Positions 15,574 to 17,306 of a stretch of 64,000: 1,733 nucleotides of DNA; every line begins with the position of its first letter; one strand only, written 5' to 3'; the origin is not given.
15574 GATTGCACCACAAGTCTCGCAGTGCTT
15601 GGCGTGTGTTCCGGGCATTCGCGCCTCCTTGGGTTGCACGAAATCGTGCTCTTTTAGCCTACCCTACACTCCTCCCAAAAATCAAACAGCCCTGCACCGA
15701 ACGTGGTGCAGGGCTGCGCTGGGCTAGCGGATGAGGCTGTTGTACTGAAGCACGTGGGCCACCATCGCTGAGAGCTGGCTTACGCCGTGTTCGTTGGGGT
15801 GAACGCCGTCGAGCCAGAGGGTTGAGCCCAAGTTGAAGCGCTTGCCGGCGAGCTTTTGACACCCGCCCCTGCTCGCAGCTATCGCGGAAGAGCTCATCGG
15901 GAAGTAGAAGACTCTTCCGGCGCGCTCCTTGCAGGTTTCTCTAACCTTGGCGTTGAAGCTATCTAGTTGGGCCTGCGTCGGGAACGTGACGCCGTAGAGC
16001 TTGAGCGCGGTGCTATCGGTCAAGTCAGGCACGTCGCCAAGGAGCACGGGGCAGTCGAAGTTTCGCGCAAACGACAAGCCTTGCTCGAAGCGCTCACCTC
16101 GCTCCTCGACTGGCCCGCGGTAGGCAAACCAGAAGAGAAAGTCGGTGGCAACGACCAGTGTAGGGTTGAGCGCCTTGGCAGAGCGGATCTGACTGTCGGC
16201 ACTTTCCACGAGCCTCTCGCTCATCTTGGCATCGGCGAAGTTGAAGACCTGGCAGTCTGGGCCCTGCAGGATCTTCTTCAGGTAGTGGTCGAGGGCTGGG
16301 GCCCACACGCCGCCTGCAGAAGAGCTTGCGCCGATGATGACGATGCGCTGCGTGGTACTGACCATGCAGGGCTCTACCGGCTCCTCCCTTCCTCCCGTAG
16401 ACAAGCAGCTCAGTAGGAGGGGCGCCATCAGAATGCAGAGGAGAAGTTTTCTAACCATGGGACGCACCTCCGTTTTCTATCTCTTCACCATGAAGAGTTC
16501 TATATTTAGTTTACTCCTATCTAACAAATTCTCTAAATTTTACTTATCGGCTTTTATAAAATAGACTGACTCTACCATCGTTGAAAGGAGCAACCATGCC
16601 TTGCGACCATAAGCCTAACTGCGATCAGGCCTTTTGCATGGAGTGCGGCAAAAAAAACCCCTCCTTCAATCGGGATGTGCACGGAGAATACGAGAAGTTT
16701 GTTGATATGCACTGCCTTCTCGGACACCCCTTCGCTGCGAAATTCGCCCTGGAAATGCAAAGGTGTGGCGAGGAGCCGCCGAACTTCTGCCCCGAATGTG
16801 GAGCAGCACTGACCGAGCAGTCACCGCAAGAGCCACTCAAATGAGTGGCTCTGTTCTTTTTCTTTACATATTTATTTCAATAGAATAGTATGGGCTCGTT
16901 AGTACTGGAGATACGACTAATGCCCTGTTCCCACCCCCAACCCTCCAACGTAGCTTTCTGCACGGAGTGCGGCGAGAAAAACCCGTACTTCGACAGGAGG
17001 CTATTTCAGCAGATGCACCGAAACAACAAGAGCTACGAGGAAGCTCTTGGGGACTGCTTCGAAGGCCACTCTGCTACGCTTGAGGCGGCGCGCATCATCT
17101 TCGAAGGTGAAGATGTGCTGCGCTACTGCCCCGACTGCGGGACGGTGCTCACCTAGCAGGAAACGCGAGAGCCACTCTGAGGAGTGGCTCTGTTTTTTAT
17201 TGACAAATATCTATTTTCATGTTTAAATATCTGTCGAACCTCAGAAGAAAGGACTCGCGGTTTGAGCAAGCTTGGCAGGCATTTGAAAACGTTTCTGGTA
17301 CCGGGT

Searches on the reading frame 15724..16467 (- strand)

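Call 5: search_protein_families(library=pfam, proteins=[window:15724-16467:-], max_evalue=1)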
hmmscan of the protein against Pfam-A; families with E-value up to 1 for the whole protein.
window:15724-16467:- (247 aa): 1 family
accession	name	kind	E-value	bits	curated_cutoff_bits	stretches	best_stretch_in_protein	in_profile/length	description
PF13472.12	Lipase_GDSL_2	-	0.016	16.1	32.9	1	88-228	49-175/178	GDSL-like Lipase/Acylhydrolase family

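Call 9: search_protein_families(library=phrogs, proteins=[window:15724-16467:-], max_evalue=1)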
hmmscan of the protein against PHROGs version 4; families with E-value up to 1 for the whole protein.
window:15724-16467:- (247 aa): 0 families

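Call 17: search_protein_families(library=ncbifam, proteins=[window:15724-16467:-], max_evalue=1)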
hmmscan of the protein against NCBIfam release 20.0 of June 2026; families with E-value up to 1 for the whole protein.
window:15724-16467:- (247 aa): 0 families

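Call 18: search_protein_families(library=padloc, proteins=[window:15724-16467:-], max_evalue=1)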
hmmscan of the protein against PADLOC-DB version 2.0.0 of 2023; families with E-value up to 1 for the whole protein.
window:15724-16467:- (247 aa): 0 families

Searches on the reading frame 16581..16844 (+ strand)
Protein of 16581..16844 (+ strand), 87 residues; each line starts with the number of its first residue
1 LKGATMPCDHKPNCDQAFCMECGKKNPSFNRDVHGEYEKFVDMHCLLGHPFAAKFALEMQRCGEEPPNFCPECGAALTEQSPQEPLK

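Call 28: search_protein_families(library=pfam, proteins=[window:16581-16844:+], max_evalue=0.1)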
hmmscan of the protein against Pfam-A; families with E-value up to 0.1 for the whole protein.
window:16581-16844:+ (87 aa): 6 families
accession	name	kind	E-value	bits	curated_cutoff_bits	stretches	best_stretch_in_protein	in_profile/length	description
PF13240.11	Zn_Ribbon_1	-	0.0039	17.4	25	1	68-77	14-23/23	zinc-ribbon domain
PF14803.11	Zn_ribbon_Nudix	-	0.0092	16.3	25.6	1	68-83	1-16/34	Nudix N-terminal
PF12773.13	DZR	-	0.0097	16.5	27.3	0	8-78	4-35/45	Double zinc ribbon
PF18439.7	zf_UBZ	-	0.028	14.5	25.6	0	69-80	4-15/32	Ubiquitin-Binding Zinc Finger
PF10083.14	DUF2321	-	0.028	14.5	24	0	45-82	8-41/157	Uncharacterized protein conserved in bacteria (DUF2321)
PF09723.15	Zn_ribbon_8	-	0.057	13.9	34.4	1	48-77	12-37/41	Zinc ribbon domain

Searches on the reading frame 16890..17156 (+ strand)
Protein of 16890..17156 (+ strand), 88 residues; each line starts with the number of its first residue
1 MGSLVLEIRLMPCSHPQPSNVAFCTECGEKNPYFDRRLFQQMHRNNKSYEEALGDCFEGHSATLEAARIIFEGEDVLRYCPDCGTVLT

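Call 28: search_protein_families(library=pfam, proteins=[window:16890-17156:+], max_evalue=0.1)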
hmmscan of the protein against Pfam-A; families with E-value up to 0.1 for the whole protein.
window:16890-17156:+ (88 aa): 10 families
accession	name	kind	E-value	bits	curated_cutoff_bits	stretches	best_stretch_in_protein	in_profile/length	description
PF13240.11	Zn_Ribbon_1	-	0.00018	21.6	25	0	13-29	5-21/23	zinc-ribbon domain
PF12773.13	DZR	-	0.00071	20.1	27.3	1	13-86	4-33/45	Double zinc ribbon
PF08271.17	Zn_Ribbon_TF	-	0.0046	16.9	29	0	79-87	21-29/43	TFIIB zinc-binding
PF24463.1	DUF7577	-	0.0058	16.7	28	0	78-85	3-10/27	Domain of unknown function (DUF7577)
PF14803.11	Zn_ribbon_Nudix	-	0.0069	16.7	25.6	0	78-86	1-9/34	Nudix N-terminal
PF13248.11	Zn_ribbon_3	-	0.0079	16.1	27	0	79-87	4-26/26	zinc-ribbon domain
PF12172.15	zf-ChsH2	-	0.029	14.6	23.2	0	77-86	11-20/37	ChsH2, rubredoxin-like zinc ribbon domain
PF14952.11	zf-tcix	-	0.029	14.4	31.2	0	77-85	10-18/42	Putative treble-clef, zinc-finger, Zn-binding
PF02150.21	Zn_ribbon_RPB9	-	0.045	14.1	25.2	0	77-85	1-9/36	RNA polymerases M/15 Kd subunit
PF08792.16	A2L_zn_ribbon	-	0.078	13.1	22.9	0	74-86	18-30/33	A2L zinc ribbon domain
